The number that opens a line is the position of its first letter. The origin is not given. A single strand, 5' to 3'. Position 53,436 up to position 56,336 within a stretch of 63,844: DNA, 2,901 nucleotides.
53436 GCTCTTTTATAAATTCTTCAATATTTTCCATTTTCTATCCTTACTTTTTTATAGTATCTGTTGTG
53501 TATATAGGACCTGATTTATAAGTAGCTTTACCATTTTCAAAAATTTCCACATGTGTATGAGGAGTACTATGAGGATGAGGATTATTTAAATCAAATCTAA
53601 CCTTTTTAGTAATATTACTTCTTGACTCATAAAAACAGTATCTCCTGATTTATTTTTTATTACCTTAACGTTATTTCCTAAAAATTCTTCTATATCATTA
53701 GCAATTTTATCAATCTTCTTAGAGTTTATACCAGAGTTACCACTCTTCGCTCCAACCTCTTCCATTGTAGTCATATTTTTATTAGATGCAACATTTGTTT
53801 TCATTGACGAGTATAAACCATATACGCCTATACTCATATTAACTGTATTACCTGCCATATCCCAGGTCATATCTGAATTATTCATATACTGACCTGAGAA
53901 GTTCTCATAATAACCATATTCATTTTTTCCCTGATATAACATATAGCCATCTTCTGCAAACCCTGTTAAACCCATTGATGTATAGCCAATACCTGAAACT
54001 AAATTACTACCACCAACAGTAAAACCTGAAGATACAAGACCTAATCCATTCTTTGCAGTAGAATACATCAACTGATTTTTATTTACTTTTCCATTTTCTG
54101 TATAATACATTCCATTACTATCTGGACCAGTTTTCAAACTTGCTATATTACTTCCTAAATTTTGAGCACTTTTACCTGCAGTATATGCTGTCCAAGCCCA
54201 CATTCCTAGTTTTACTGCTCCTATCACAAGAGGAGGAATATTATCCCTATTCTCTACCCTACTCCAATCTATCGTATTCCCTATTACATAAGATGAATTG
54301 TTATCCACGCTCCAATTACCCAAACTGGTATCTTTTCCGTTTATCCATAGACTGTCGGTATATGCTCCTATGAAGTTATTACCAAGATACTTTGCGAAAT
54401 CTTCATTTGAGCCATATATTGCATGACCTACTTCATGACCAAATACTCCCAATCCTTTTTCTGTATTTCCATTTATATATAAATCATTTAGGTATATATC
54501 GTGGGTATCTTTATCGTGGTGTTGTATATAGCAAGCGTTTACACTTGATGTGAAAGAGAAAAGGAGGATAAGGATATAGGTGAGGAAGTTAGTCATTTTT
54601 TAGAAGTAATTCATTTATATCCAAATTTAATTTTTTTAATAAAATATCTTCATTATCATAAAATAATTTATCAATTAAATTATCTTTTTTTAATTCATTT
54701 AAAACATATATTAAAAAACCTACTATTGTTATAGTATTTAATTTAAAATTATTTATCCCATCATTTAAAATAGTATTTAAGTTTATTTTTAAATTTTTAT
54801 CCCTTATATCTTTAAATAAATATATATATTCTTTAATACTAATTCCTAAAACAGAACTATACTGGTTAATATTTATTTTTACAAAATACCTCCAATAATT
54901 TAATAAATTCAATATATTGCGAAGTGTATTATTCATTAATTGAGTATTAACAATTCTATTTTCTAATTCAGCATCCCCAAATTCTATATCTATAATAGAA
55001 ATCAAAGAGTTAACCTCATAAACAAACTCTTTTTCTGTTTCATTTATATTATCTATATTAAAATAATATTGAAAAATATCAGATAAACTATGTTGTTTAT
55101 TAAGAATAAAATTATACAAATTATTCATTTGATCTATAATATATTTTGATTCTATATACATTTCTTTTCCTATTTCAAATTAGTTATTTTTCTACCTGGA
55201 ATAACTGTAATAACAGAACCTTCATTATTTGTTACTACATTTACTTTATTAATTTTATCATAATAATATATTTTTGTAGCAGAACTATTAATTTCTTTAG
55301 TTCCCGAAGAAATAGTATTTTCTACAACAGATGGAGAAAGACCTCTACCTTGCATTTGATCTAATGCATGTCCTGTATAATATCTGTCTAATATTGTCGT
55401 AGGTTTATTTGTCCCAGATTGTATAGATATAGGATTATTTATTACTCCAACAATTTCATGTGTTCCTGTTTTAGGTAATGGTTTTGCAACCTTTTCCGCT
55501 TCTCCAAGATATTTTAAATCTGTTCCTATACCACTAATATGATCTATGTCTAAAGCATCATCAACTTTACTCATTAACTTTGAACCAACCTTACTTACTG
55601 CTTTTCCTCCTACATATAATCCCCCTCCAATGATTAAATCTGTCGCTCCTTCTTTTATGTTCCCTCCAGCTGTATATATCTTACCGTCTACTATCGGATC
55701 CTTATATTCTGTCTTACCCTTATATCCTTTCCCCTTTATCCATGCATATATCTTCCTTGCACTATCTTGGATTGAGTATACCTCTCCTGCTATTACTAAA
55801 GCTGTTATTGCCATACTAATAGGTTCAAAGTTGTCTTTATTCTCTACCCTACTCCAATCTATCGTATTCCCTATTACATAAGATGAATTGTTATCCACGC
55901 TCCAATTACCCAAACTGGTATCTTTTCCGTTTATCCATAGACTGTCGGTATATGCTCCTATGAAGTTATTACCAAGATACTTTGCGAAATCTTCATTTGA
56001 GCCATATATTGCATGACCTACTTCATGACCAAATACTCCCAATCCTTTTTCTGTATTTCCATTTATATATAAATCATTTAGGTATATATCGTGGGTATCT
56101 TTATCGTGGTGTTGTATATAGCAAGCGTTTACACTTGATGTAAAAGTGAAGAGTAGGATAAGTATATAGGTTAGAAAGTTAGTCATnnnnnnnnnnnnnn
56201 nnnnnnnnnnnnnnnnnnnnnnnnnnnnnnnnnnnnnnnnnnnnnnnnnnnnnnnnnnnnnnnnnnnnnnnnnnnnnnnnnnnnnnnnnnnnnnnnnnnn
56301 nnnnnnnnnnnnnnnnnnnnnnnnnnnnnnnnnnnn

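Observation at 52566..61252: Five toxin cassettes plus a sixth remnant copy begin with a conserved leader that evolves like a translated signal peptide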

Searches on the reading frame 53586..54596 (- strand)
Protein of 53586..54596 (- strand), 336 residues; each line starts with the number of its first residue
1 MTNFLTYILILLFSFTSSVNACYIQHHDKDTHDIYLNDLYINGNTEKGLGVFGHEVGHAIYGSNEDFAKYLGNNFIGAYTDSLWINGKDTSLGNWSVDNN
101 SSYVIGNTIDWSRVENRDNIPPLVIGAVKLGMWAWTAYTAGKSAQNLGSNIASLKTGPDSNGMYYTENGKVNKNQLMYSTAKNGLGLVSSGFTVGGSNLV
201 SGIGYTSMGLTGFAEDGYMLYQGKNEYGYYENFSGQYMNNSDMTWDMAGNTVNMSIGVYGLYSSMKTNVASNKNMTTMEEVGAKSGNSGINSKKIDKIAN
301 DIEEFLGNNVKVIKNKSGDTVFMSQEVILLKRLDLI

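Call 7: search_protein_families(library=pfam, proteins=[window:53586-54596:-], max_evalue=0.01)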
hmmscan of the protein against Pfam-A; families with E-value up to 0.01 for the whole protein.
window:53586-54596:- (336 aa): 0 families

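Call 58: search_protein_families(library=ncbifam, proteins=[window:53586-54596:-], max_evalue=0.01)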
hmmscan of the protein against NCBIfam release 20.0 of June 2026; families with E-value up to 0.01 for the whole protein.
window:53586-54596:- (336 aa): 0 families

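Call 67: predict_structure(alignment_id=A3)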
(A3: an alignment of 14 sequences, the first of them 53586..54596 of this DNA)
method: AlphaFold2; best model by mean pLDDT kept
length: 336 residues; sequences in the alignment: 14
mean_pLDDT: 35.9   pTM: 0.22
mean pLDDT of the five models: 35.9, 30.4, 30.1, 29.3, 27.8
residues with pLDDT >= 90: 0; 70-90: 0; 50-70: 23; < 50: 313
segments of 3 or more residues with pLDDT < 50: 1-48, 57-62, 66-165, 172-303, 305-307, 314-321, 329-336
pLDDT, mean of each block of 10 residues (from residue 1): 36 33 32 41 47 49 50 46 40 38 30 33 28 30 33 43 51 44 32 24 24 23 25 24 26 27 30 27 30 44 48 47 46 40
secondary structure, 60 per line:
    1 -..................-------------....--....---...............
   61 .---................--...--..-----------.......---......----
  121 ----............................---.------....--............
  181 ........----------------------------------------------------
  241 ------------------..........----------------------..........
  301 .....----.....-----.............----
elements in order: H2-19 E33-36 E39-42 H46-61 H65-80 E83-85 H101-107 E114-116 H125-152 E163-166 E169-172 H173-188 H259-268 H291-305 E310-314 E320-324 H325-332

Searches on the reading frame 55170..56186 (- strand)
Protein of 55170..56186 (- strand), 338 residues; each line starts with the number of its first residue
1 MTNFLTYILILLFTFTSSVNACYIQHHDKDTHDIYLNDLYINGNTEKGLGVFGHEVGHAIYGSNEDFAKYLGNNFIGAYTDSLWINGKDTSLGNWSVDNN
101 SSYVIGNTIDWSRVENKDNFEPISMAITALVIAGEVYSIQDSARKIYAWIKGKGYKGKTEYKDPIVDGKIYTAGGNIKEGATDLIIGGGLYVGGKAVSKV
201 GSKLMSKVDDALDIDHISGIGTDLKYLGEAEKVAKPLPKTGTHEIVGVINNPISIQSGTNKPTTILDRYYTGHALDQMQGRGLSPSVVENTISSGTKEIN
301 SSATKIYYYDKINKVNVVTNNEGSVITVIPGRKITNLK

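Call 7: search_protein_families(library=pfam, proteins=[window:55170-56186:-], max_evalue=0.01)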
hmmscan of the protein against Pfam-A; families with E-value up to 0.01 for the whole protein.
window:55170-56186:- (338 aa): 1 family
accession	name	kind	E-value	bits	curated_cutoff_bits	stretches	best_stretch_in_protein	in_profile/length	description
PF14076.12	DUF4258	-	0.00059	20.5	25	1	270-305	1-34/71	Domain of unknown function (DUF4258)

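Call 56: search_solved_structures(query=window:55170-56186:-, max_evalue=0.1)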
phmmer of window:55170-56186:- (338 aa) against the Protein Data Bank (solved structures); distinct sequences matched with E-value up to 0.1: 0.

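Call 58: search_protein_families(library=ncbifam, proteins=[window:55170-56186:-], max_evalue=0.01)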
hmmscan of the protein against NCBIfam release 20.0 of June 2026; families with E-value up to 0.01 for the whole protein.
window:55170-56186:- (338 aa): 0 families
